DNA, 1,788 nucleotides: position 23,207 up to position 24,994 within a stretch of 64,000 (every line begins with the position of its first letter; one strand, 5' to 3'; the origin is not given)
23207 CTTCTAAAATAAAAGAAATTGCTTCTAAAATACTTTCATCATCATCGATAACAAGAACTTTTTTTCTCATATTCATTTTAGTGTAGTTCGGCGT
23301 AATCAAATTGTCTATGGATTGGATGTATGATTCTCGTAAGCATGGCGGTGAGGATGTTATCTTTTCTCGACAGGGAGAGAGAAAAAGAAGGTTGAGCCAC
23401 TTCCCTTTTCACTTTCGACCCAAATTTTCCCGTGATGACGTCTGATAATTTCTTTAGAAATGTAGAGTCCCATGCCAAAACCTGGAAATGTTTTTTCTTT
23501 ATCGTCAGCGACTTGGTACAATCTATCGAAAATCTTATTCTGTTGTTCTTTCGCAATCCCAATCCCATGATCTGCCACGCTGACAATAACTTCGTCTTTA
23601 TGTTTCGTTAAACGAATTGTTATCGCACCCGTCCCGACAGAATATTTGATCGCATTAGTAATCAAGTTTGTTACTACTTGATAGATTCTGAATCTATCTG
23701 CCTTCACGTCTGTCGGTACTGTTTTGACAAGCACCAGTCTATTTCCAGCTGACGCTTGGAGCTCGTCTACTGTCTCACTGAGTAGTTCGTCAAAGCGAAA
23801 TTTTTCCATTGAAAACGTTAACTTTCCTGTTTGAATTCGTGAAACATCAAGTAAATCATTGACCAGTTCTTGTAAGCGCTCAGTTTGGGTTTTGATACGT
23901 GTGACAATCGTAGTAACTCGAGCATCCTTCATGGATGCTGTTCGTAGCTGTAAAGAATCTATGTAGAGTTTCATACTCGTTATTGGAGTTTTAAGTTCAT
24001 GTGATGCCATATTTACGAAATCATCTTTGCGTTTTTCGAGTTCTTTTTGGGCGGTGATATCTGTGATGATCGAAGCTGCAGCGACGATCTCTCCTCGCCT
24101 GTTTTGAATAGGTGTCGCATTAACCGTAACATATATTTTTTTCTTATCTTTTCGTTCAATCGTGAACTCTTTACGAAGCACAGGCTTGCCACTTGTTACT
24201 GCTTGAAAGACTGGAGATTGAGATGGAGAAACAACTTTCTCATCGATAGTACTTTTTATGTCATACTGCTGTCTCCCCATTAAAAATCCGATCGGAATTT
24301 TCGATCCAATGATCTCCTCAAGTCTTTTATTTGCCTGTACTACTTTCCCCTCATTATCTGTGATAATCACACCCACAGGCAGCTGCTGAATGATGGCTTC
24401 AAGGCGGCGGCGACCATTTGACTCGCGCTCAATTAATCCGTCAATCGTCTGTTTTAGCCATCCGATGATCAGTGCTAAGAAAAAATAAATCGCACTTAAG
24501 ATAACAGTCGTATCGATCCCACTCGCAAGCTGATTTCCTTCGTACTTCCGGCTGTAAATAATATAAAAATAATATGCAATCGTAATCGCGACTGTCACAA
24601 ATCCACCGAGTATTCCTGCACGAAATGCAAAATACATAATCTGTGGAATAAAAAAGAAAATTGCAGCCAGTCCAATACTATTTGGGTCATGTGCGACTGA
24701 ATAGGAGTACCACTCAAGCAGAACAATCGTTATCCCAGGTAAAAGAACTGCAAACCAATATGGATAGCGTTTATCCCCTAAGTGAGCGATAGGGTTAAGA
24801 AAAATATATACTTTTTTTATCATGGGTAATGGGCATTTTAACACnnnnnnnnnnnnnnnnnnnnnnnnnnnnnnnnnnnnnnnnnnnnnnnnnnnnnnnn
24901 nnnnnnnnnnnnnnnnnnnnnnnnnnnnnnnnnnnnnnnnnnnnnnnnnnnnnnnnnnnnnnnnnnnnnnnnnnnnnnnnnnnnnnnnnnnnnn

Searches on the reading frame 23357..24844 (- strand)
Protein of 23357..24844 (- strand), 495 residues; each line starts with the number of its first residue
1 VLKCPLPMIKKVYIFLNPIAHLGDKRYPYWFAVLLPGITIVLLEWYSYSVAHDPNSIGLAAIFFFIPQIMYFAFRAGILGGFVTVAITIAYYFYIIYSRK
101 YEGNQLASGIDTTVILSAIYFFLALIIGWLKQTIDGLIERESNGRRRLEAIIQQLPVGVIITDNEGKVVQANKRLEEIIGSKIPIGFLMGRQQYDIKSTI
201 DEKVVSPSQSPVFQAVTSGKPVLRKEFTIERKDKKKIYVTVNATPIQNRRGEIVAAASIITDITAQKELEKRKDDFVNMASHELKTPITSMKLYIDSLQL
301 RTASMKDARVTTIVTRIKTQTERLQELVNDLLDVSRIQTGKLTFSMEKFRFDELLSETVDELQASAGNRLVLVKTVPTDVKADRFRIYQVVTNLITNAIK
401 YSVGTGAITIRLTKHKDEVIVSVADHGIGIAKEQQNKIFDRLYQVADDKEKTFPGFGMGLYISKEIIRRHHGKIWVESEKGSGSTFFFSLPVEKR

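Call 26: search_protein_families(library=pfam, proteins=[window:23357-24844:-], max_evalue=0.00001)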
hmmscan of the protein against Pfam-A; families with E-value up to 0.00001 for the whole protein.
window:23357-24844:- (495 aa): 6 families
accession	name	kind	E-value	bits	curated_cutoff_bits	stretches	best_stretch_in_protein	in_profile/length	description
PF02518.31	HATPase_c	-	3.9e-31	108.2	26.4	1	383-493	2-110/111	Histidine kinase-, DNA gyrase B-, and HSP90-like ATPase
PF00512.31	HisKA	-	8.5e-16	58.2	26.9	1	273-340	2-66/66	His Kinase A (phospho-acceptor) domain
PF00989.32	PAS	-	2.7e-11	43.9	22.6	1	147-263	2-113/113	PAS fold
PF13426.13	PAS_9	-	3.1e-11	43.9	27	1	156-265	1-103/103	PAS domain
PF08448.16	PAS_4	-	5.6e-07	30.2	23.1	1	154-267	3-109/110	PAS fold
PF13188.13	PAS_8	-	1.2e-06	28.6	21.8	1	146-184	1-38/65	PAS domain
